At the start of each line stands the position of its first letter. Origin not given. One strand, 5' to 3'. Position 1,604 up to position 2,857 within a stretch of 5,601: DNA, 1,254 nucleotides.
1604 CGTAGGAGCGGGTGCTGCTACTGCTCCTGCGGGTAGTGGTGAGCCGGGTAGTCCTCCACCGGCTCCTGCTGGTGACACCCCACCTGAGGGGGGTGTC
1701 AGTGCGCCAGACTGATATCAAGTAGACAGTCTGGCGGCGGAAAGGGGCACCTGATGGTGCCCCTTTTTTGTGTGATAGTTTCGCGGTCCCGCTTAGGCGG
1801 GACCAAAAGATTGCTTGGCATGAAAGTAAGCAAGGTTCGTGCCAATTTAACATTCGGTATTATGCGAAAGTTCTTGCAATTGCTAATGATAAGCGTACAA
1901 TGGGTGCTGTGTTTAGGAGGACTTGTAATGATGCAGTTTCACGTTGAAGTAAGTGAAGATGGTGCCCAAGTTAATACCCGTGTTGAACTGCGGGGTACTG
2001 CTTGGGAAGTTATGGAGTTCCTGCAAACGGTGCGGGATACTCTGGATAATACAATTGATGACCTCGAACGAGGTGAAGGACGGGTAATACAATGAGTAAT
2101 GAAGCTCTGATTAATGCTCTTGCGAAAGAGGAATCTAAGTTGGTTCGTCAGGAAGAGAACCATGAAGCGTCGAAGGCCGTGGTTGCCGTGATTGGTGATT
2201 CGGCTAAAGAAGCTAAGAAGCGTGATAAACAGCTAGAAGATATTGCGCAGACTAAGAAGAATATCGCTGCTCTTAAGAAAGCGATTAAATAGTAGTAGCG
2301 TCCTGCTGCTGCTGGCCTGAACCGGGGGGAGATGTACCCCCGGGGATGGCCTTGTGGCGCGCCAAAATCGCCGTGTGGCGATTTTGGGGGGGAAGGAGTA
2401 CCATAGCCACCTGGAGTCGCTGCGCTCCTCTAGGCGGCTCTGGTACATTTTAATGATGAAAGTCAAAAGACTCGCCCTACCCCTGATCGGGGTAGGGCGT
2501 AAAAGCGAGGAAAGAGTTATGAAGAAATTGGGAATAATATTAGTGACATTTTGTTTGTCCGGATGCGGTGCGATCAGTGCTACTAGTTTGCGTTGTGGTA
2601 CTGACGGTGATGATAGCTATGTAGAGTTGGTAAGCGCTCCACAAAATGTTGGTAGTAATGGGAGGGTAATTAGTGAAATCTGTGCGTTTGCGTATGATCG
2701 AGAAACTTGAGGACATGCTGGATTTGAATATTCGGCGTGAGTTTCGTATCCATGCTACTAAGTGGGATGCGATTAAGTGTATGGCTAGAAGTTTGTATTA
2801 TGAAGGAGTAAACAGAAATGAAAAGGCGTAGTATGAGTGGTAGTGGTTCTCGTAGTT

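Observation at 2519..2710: Small outer-membrane-type lipoprotein encoded by a microvirus: candidate lysis or superinfection-exclusion factor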

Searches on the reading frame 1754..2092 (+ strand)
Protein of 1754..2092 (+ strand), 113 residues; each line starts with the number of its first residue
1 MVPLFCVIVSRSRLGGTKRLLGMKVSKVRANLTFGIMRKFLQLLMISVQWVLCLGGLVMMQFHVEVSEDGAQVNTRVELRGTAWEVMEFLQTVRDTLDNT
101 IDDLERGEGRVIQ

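Call 4: search_protein_families(library=pfam, proteins=[window:1754-2092:+], max_evalue=1)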
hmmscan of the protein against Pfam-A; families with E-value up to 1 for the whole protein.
window:1754-2092:+ (113 aa): 1 family
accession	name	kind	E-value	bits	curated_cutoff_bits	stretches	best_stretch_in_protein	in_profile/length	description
PF14805.11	THDPS_N_2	-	0.12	13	25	1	84-112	10-44/67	Tetrahydrodipicolinate N-succinyltransferase N-terminal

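Call 6: search_protein_families(library=phrogs, proteins=[window:1754-2092:+], max_evalue=1)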
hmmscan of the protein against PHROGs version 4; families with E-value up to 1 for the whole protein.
window:1754-2092:+ (113 aa): 2 families
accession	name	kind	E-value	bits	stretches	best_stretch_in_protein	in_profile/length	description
phrog_37876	-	unknown function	0.081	13.8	1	78-106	126-154/156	-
phrog_20796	-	unknown function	0.19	12.6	1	26-74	42-89/126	-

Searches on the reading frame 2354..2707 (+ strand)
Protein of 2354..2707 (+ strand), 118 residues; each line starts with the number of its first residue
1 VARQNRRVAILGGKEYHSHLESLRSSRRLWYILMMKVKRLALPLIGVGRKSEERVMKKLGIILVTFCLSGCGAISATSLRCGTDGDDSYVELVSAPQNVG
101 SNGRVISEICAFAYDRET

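Call 6: search_protein_families(library=phrogs, proteins=[window:2354-2707:+], max_evalue=1)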
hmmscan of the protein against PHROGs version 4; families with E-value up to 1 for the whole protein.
window:2354-2707:+ (118 aa): 1 family
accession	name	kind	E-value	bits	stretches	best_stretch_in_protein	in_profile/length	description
phrog_1119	-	moron, auxiliary metabolic gene and host takeover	0.18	13.3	1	56-81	1-26/78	Cor superinfection exclusion protein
